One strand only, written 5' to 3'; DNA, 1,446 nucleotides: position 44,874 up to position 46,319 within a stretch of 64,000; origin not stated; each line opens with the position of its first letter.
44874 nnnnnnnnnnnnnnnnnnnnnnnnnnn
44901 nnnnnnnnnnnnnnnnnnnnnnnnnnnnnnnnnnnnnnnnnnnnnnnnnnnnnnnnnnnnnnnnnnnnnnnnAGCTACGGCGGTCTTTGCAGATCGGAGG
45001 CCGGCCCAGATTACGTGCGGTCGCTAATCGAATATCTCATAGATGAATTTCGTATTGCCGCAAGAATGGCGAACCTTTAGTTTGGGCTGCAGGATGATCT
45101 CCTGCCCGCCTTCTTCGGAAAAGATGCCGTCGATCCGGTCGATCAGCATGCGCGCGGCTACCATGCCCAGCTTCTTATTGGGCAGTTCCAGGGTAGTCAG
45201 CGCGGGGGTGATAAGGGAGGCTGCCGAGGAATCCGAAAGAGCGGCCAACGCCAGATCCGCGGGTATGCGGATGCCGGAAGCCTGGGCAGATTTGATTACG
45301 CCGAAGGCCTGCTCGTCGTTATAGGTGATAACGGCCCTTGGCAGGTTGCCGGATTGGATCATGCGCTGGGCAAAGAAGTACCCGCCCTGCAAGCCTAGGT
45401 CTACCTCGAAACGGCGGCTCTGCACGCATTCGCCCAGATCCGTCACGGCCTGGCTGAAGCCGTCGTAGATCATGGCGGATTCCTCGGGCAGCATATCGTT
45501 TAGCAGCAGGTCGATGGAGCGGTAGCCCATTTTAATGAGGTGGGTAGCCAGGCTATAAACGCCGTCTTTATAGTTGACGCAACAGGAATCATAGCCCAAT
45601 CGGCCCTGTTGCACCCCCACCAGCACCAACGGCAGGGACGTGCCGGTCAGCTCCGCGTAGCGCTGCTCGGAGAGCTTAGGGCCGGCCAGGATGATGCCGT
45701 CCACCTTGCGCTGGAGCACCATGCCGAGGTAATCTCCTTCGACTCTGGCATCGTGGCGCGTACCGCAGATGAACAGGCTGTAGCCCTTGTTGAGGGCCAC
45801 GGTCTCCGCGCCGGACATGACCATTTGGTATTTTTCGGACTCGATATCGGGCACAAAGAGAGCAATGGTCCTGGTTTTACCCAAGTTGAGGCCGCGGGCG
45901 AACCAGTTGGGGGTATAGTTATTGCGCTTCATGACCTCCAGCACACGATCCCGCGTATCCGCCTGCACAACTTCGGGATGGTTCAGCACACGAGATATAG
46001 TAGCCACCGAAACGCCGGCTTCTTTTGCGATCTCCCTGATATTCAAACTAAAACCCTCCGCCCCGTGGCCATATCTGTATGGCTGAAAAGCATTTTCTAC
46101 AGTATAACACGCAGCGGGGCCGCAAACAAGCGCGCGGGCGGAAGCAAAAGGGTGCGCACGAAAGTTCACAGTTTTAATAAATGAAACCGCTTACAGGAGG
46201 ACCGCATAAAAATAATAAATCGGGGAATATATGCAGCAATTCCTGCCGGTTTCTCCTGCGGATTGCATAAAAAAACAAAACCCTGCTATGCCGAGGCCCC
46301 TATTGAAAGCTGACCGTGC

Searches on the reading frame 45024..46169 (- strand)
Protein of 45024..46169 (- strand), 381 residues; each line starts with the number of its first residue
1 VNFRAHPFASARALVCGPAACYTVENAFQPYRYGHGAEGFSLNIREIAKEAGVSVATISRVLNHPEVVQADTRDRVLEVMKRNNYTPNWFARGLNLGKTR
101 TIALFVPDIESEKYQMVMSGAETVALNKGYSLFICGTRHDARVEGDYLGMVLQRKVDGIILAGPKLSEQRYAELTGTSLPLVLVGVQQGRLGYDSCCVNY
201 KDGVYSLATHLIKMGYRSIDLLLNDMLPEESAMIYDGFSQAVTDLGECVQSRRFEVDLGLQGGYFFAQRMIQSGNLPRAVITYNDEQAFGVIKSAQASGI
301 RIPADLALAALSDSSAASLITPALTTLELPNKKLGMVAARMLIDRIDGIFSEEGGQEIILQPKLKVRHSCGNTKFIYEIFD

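Call 82: search_protein_families(library=pfam, proteins=[window:45024-46169:-], max_evalue=0.000001)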
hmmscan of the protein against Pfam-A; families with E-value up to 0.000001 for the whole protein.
window:45024-46169:- (381 aa): 3 families
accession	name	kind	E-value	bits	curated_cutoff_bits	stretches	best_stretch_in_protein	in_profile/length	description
PF13377.12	Peripla_BP_3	-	1.4e-26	94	26.5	1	209-370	2-167/167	Periplasmic binding protein-like domain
PF00532.27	Peripla_BP_1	-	1.2e-18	68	22.2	1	100-358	2-271/281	Periplasmic binding proteins and sugar binding domain of LacI family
PF00356.27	LacI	-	8.9e-18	64.3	27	1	44-88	2-46/46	Bacterial regulatory proteins, lacI family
